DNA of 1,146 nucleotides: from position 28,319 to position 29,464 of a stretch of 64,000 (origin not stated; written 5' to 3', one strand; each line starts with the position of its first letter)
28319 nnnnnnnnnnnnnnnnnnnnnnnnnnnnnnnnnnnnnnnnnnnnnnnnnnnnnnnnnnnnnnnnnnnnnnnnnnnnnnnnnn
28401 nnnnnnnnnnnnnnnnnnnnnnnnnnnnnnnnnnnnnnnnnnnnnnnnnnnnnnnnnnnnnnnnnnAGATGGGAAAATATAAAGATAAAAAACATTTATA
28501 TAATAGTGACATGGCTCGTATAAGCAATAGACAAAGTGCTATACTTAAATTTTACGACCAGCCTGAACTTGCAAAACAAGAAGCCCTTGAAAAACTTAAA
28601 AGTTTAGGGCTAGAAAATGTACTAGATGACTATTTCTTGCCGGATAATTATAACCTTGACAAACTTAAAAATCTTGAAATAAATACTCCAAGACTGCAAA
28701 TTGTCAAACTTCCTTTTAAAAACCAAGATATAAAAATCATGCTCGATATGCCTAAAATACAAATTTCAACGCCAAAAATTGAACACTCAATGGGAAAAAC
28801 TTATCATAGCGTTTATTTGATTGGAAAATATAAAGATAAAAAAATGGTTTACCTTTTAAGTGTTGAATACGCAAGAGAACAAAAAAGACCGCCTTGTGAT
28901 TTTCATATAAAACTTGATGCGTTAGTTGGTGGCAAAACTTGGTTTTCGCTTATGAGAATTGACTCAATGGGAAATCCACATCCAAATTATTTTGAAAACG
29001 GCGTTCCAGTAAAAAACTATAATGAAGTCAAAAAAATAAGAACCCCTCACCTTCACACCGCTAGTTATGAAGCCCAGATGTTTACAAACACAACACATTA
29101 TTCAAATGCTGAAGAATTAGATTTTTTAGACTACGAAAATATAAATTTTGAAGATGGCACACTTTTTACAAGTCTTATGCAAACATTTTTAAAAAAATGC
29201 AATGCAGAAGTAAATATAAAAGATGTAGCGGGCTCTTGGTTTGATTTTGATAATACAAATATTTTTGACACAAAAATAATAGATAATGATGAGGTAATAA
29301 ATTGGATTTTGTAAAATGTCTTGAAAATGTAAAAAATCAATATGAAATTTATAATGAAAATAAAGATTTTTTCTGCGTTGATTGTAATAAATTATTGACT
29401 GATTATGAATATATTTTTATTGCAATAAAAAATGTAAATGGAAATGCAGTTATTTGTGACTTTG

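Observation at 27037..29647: Compact PHP-phosphoesterase three-gene operon inserted between uvrA and uvrB: candidate undescribed defence or DNA-processing module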

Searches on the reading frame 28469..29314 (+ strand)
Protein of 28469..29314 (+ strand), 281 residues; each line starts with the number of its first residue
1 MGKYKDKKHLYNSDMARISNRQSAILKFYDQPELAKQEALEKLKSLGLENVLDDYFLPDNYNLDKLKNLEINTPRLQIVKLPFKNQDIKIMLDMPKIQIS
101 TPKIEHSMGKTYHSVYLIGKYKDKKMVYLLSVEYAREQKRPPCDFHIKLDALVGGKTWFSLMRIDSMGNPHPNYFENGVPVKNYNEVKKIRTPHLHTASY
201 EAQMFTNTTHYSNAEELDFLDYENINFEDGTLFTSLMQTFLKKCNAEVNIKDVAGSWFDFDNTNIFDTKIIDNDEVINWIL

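Call 3: search_protein_families(library=pfam, proteins=[window:28469-29314:+], max_evalue=1)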
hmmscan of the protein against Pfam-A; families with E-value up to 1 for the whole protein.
window:28469-29314:+ (281 aa): 1 family
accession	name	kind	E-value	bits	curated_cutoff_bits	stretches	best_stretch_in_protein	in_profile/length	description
PF22398.1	DUF6978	-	0.00018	22.2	29.6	1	84-245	2-132/133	Family of unknown function (DUF6978)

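Call 4: search_protein_families(library=padloc, proteins=[window:28469-29314:+], max_evalue=1)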
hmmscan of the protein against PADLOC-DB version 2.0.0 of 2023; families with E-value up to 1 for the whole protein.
window:28469-29314:+ (281 aa): 1 family
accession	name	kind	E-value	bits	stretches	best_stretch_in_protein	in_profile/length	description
PDLC04538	PDC-M24A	-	0.0013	17.1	1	85-208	5-101/146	-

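Call 5: search_protein_families(library=ncbifam, proteins=[window:28469-29314:+], max_evalue=1)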
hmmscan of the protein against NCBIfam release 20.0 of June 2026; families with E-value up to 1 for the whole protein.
window:28469-29314:+ (281 aa): 1 family
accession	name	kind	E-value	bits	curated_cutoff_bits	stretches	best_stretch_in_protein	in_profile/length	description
NF041774.1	tung_ATPbind_TupC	equivalog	0.054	12.5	400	1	61-120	213-273/319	tungstate ABC transporter ATP-binding protein TupC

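Call 6: search_protein_families(library=phrogs, proteins=[window:28469-29314:+], max_evalue=1)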
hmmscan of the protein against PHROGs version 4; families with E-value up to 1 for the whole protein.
window:28469-29314:+ (281 aa): 1 family
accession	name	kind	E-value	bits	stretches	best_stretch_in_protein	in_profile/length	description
phrog_3929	-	transcription regulation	0.11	13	1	227-280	16-65/150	transcriptional repressor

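Call 11: find_homologous_proteins(query=window:28469-29311:+)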
Query window:28469-29311:+ (281 aa): 6 proteins with E <= 0.001 among 539 candidates.
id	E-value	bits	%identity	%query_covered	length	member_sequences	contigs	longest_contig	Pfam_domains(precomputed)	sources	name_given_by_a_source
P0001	1.6e-184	630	98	100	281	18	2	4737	-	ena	-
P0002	3.7e-145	501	75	100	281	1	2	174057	-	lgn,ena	-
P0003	2.5e-109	383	60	97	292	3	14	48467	-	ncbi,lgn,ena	-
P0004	1.7e-108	380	61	100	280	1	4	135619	-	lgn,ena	-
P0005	1.3e-104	368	59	100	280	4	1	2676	-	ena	-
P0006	7.4e-99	349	56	100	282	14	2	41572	-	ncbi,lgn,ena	-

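Call 13: search_solved_structures(query=window:28469-29311:+, max_evalue=10)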
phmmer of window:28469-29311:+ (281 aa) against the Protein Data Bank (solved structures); distinct sequences matched with E-value up to 10: 1.
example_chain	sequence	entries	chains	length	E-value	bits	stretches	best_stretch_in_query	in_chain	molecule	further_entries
1att_A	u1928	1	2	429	0.63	12.6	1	76-108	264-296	ANTITHROMBIN III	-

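Call 14: find_encoding_contigs(protein=P0002, flank=8000, max_places=3)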
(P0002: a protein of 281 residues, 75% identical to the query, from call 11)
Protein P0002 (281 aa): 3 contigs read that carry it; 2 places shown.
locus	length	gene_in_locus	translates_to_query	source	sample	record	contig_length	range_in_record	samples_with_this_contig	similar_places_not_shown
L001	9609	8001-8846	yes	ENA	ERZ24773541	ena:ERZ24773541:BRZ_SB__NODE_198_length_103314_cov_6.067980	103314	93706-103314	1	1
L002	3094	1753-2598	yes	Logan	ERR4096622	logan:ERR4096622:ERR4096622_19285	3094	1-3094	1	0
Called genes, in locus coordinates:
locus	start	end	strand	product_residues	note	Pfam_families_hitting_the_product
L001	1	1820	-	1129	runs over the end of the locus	PF22590:Cas3-like_C_2 (faint), PF17757:UvrB_inter, PF02559:CarD_TRCF_RID, PF00270:DEAD, PF00271:Helicase_C, PF03461:TRCF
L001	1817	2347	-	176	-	PF01195:Pept_tRNA_hydro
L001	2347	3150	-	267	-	PF25084:LbH_EIF2B (weak), PF00132:Hexapep (faint), PF25087:GMPPB_C (faint)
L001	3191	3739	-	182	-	PF00226:DnaJ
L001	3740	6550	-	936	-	PF00005:ABC_tran (faint), PF02463:SMC_N (faint), PF03193:RsgA_GTPase (faint), PF13304:AAA_21 (faint), PF13555:AAA_29 (faint), PF20703:nSTAND1 (faint), PF17760:UvrA_inter, PF17755:UvrA_DNA-bind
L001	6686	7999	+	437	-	-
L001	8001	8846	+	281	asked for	-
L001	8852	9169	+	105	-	-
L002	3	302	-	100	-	?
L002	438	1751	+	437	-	-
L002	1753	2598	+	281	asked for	-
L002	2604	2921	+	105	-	-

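Call 15: find_encoding_contigs(protein=P0003, flank=8000, max_places=4)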
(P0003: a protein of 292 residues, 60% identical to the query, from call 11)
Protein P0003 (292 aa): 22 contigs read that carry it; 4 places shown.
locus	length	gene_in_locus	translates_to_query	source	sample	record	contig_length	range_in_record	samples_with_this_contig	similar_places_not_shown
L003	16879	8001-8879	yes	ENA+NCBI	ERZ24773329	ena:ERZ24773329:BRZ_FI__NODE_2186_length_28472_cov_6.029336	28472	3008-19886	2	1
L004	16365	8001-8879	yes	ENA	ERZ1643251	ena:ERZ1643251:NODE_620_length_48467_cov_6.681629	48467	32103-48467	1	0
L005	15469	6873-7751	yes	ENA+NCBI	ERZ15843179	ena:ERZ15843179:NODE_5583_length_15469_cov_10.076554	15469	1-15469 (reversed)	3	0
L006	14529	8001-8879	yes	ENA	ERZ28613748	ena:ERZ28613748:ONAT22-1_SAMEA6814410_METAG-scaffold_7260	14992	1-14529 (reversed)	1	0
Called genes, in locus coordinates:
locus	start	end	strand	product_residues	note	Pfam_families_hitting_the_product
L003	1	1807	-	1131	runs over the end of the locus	PF22590:Cas3-like_C_2 (faint), PF17757:UvrB_inter, PF02559:CarD_TRCF_RID, PF00270:DEAD, PF04851:ResIII, PF00271:Helicase_C, PF03461:TRCF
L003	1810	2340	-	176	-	PF01195:Pept_tRNA_hydro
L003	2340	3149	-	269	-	PF25084:LbH_EIF2B (faint)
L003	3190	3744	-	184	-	PF00226:DnaJ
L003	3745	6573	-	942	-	PF00005:ABC_tran (faint), PF02463:SMC_N (faint), PF03193:RsgA_GTPase (faint), PF13555:AAA_29 (faint), PF20703:nSTAND1 (faint), PF17760:UvrA_inter, PF17755:UvrA_DNA-bind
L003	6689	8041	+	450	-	-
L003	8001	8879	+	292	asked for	-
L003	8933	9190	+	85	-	-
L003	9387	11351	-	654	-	PF00270:DEAD (faint), PF04851:ResIII, PF17757:UvrB_inter, PF27431:UvrB_3rd, PF00271:Helicase_C, PF12344:UvrB, PF02151:UVR (weak)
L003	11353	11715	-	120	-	-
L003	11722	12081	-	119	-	-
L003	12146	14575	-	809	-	PF00133:tRNA-synt_1, PF09334:tRNA-synt_1g, PF13603:tRNA-synt_1_2 (faint), PF08264:Anticodon_1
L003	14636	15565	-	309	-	PF02645:DegV, PF13684:FakA-like_C (faint)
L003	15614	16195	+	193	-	PF12844:HTH_19, PF13443:HTH_26, PF01381:HTH_3, PF13560:HTH_31 (weak)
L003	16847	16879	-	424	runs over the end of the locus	PF14659:Phage_int_SAM_3 (weak), PF00589:Phage_integrase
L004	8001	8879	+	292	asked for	-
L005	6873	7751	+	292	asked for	-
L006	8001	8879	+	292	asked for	-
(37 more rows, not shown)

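Call 16: find_encoding_contigs(protein=P0004, flank=8000, max_places=3)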
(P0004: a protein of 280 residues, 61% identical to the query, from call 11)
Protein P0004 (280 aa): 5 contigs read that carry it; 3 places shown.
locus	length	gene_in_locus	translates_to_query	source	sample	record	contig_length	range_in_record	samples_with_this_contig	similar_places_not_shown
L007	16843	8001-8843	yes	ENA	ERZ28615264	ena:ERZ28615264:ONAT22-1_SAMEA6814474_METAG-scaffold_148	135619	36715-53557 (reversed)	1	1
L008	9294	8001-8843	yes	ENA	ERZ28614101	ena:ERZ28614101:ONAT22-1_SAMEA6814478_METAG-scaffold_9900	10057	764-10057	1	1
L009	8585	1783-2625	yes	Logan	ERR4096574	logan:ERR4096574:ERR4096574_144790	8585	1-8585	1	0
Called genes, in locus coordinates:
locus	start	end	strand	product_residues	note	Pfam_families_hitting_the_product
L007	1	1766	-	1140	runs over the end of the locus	PF22590:Cas3-like_C_2 (faint), PF17757:UvrB_inter, PF02559:CarD_TRCF_RID, PF00270:DEAD, PF00271:Helicase_C, PF03461:TRCF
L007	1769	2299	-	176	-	PF01195:Pept_tRNA_hydro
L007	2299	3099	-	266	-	PF00132:Hexapep (faint), PF25084:LbH_EIF2B (weak), PF25087:GMPPB_C (weak)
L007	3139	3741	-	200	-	PF00226:DnaJ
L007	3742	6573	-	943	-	PF00005:ABC_tran (faint), PF02463:SMC_N (faint), PF03193:RsgA_GTPase (faint), PF13555:AAA_29 (faint), PF20703:nSTAND1 (faint), PF13304:AAA_21 (faint), PF17760:UvrA_inter, PF17755:UvrA_DNA-bind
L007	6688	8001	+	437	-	-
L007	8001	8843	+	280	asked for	-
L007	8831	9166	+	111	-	-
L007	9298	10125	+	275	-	-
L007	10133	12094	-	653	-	PF00270:DEAD (faint), PF04851:ResIII, PF17757:UvrB_inter, PF27431:UvrB_3rd, PF00271:Helicase_C, PF12344:UvrB, PF02151:UVR (weak)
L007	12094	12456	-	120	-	-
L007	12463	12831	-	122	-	-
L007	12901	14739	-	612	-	PF13306:LRR_5, PF13855:LRR_8 (faint), PF13306:LRR_5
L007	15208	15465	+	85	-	PF13560:HTH_31, PF13443:HTH_26 (weak), PF01381:HTH_3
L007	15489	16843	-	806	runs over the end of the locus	PF00133:tRNA-synt_1, PF09334:tRNA-synt_1g, PF13603:tRNA-synt_1_2 (faint), PF08264:Anticodon_1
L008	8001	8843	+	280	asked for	-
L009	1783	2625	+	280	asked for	-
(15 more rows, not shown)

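Call 17: find_encoding_contigs(protein=P0006, flank=8000, max_places=3)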
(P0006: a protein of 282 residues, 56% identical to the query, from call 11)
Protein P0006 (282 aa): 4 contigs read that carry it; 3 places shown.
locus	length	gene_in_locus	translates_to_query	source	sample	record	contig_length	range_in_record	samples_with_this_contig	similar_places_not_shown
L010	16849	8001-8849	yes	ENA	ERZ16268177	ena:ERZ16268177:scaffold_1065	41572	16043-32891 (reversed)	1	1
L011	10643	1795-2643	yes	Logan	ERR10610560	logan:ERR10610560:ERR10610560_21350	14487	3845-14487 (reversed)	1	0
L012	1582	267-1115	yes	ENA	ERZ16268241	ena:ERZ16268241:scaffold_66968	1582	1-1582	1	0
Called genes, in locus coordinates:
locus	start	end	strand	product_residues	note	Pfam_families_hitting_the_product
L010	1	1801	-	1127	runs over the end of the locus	PF22590:Cas3-like_C_2 (faint), PF17757:UvrB_inter, PF02559:CarD_TRCF_RID, PF00270:DEAD, PF00271:Helicase_C, PF03461:TRCF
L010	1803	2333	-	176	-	PF01195:Pept_tRNA_hydro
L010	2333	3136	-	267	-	PF25084:LbH_EIF2B, PF25087:GMPPB_C (weak)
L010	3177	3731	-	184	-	PF00226:DnaJ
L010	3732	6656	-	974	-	PF03193:RsgA_GTPase (faint), PF00005:ABC_tran (faint), PF02463:SMC_N (faint), PF13555:AAA_29 (faint), PF20703:nSTAND1 (faint), PF13304:AAA_21 (faint), PF17760:UvrA_inter, PF17755:UvrA_DNA-bind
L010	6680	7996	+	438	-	-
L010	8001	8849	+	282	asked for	-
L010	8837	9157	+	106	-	-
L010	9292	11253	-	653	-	PF00270:DEAD (weak), PF04851:ResIII, PF17757:UvrB_inter, PF27431:UvrB_3rd, PF00271:Helicase_C, PF12344:UvrB, PF02151:UVR (weak)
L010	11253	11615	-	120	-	-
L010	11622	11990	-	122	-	-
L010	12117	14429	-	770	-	PF13306:LRR_5, PF13855:LRR_8 (faint), PF13306:LRR_5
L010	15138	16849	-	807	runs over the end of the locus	PF00133:tRNA-synt_1, PF09334:tRNA-synt_1g, PF13603:tRNA-synt_1_2 (faint), PF08264:Anticodon_1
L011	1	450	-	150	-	?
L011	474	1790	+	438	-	-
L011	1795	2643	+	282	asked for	-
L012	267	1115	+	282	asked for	-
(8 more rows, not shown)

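Call 29: search_solved_structures(query=A1, max_evalue=10, show_alignments=2)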
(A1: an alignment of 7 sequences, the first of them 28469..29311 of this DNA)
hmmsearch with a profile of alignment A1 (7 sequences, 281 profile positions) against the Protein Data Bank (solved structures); distinct sequences matched with E-value up to 10: 0.

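Call 35: predict_structure(alignment_id=A1)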
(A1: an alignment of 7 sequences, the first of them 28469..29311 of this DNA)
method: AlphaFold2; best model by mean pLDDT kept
length: 281 residues; sequences in the alignment: 7
mean_pLDDT: 71.8   pTM: 0.75
mean pLDDT of the five models: 71.8, 62.1, 58.0, 57.2, 55.5
residues with pLDDT >= 90: 16; 70-90: 160; 50-70: 81; < 50: 24
segments of 3 or more residues with pLDDT < 50: 1-5, 200-212, 279-281
pLDDT, mean of each block of 10 residues (from residue 1): 45 63 72 76 78 71 70 61 71 88 83 88 86 71 77 72 72 68 78 70 38 69 77 88 90 63 78 53 47
secondary structure, 60 per line:
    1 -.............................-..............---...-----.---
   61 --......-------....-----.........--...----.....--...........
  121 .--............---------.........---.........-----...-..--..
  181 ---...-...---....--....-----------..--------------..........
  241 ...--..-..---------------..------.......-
elements in order: H2-30 H32-45 H63-68 H76-79 H85-93 E96-98 E103-107 E110-121 E124-135 E145-153 E157-165 E171-173 E188-190 E194-197 H200-203 H231-243 H274-280

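Call 37: search_protein_representatives(alignment_id=A1)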
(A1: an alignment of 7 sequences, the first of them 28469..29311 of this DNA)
Query: 7 sequences, 281 profile positions. Proteins with E-value up to 0.001 (for the whole library): 56; up to 1e-10: 43; up to 1e-30: 11. The best 56 are listed.
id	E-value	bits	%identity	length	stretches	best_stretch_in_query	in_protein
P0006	1.3e-146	503.8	-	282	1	1-281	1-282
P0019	7.3e-53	196.1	-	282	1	2-265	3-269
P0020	6.2e-51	189.8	-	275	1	39-270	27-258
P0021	3.1e-50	187.5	-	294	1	5-258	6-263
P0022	3.4e-49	184.1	-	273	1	25-267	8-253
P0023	1.8e-45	171.9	-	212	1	75-260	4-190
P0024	9.8e-37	143.2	-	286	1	23-254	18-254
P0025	9.1e-36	140.0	-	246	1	49-261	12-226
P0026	2.1e-34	135.6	-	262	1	26-264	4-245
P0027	2.1e-33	132.3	-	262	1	26-263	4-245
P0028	6.2e-33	130.7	-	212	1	36-228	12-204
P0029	1.3e-30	123.2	-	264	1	3-241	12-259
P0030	2.1e-30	122.5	-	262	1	30-247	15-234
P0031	6.4e-30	120.9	-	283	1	13-265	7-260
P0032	5.6e-29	117.8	-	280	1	10-257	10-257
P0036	3.3e-28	115.2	-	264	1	49-262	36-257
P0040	1.4e-25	106.6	-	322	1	30-207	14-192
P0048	4.8e-22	95.0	-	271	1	19-254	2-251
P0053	7.1e-16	74.8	-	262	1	20-225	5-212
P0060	7.2e-12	61.6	-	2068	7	132-207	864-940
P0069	5.1e-06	42.4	-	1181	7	154-178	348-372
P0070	2.8e-05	40.0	-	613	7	153-177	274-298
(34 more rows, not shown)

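Call 39: fold_search(model_id=the predicted structure, library=pdb)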
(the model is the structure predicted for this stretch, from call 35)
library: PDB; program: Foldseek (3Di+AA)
matches with E <= 10: 306; with E <= 0.001: 0
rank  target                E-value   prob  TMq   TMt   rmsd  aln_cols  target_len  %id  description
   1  4lzi                  4.8e-01  0.03  0.12  0.12  22.7       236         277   11  Characterization of Solanum tuberosum Multicystatin and Significance of Core Domains (released 2014-02-26)
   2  3t8u_B                8.0e-01  0.10  0.14  0.26  13.5       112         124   14  Crystal structure of ketosteroid isomerase Y14AY55FD99A from Pseudomonas testosteroni (released 2011-11-23)
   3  2ciu                  9.0e-01  0.16  0.18  0.34   5.3       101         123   18  Structure of the IMS domain of the mitochondrial import protein Tim21 from S. cerevisiae (released 2006-12-21)
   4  3ov4_D                1.0e+00  0.08  0.17  0.32  14.2       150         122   12  Crystal Structure of Ketosteroid Isomerase P39GV40GS42G from Pseudomonas Testosteroni (tKSI) bound to Equilenin (released 2011-10-26)
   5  7kso_D                1.0e+00  0.07  0.14  0.11  15.3       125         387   10  Cryo-EM structure of PRC2:EZH1-AEBP2-JARID2 (released 2021-02-03)
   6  3imh_A                1.1e+00  0.13  0.17  0.15   7.1       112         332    9  CRYSTAL STRUCTURE OF GALACTOSE 1-EPIMERASE FROM Lactobacillus acidophilus NCFM (released 2009-08-18)
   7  3nuv_B                1.3e+00  0.08  0.17  0.31  14.5       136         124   14  Crystal structure of ketosteroid isomerase D38ND99N from Pseudomonas testosteroni (tKSI) with 4-Androstene-3,17-dione  (released 2011-11-23)
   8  6uad                  1.3e+00  0.08  0.16  0.30  13.8       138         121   11  Ketosteroid isomerase (C. testosteroni) with truncated & designed loop for precise positioning of a catalytic E38 (released 2020-09-16)
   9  6szw_C                1.3e+00  0.08  0.19  0.26  17.0       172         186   12  Asymmetric complex of Factor XII and kininogen with gC1qR/C1QBP/P32 is governed by allostery (released 2020-07-22)
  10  5dre                  1.4e+00  0.06  0.16  0.28  13.2       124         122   13  Crystal Structure of Ketosteroid Isomerase D38GP39GD99N mutant from Pseudomonas Testosteroni (tKSI) (released 2016-07-27)
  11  9h80_M                1.4e+00  0.02  0.12  0.09  16.1       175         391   15  Structure of the outer membrane exopolysaccharide transporter PelBC (released 2025-06-11)
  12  3ef8_A                1.4e+00  0.01  0.10  0.14  14.9       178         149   13  Crystal structure of Putative Scytalone Dehydratase (YP_496742.1) from NOVOSPHINGOBIUM AROMATICIVORANS DSM 12444 at 1. (released 2008-09-30)
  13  1pm1                  1.5e+00  0.09  0.15  0.21   8.0        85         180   10  Crystal structure of nitrophorin 2 L122V/L132V mutant complex with imidazole (released 2004-06-22)
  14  3zfz_A                1.5e+00  0.08  0.14  0.07  13.9       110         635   14  Crystal structure of ceftaroline acyl-PBP2a from MRSA with non- covalently bound ceftaroline and muramic acid at allos (released 2013-10-09)
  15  6k8q_MODEL_1_A        1.6e+00  0.15  0.18  0.36   5.4       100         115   16  Solution structure of the intermembrane space domain of the mitochondrial import protein Tim21 from S. cerevis (released 2019-09-11)
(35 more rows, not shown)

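Call 40: search_protein_families(library=pfam, alignment_id=A3, max_evalue=0.01)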
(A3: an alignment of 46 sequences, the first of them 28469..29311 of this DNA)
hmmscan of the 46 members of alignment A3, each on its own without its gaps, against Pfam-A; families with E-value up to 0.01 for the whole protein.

A. member 1, window:28469-29311:+ (281 aa): 1 family
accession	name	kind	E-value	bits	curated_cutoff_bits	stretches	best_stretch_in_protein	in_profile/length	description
PF22398.1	DUF6978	-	0.00018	22.2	29.6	1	84-245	2-132/133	Family of unknown function (DUF6978)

B. families by the number of members that match (of 46 scanned): 3 families
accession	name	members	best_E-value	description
PF22398.1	DUF6978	22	3.9e-07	Family of unknown function (DUF6978)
PF24839.1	DUF7718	2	1.1e-05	Domain of unknown function (DUF7718)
PF24434.1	DUF7557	1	0.0035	Family of unknown function (DUF7557)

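Call 41: search_protein_families(library=padloc, alignment_id=A3, max_evalue=0.01)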
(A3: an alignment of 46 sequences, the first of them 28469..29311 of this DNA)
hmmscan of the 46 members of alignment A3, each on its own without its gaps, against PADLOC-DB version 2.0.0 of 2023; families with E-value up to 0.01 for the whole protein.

A. member 1, window:28469-29311:+ (281 aa): 1 family
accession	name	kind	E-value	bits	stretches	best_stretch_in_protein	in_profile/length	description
PDLC04538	PDC-M24A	-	0.0013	17.1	1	85-208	5-101/146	-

B. families by the number of members that match (of 46 scanned): 2 families
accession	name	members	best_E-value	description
PDLC04538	PDC-M24A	17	6.5e-06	-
PDLC04537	PDC-M24A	1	0.0016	-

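Call 45: find_encoding_contigs(protein=P0019, flank=8000, max_places=3)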
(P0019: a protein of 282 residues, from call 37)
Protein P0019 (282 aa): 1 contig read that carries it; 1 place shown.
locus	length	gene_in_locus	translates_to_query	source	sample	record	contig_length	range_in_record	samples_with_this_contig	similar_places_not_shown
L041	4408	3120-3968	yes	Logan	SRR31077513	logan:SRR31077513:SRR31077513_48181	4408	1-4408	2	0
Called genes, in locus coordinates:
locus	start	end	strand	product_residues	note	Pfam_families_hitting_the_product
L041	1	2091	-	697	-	?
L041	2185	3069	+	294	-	-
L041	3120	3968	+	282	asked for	-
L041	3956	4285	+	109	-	-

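Call 49: find_homologous_proteins(query=A3, max_evalue=0.001)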
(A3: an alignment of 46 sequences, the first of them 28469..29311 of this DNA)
Query A3 (46 sequences) (281 aa, profile of the alignment): 8 proteins with E <= 0.001 among 2924 candidates.
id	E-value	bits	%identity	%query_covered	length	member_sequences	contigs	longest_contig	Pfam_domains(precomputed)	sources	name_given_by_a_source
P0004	2.3e-81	291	61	100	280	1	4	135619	-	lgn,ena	-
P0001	1.1e-80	289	98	100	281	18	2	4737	-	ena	-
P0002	2.3e-80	288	75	100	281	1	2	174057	-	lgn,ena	-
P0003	3.8e-76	274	60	97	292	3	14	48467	-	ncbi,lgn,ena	-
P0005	4.9e-76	274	59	100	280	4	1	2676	-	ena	-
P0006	1.7e-74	269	56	100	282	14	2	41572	-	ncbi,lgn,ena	-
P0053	2.7e-72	262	27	54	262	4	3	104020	-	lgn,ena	-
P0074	1.4e-19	89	96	43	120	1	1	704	-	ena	-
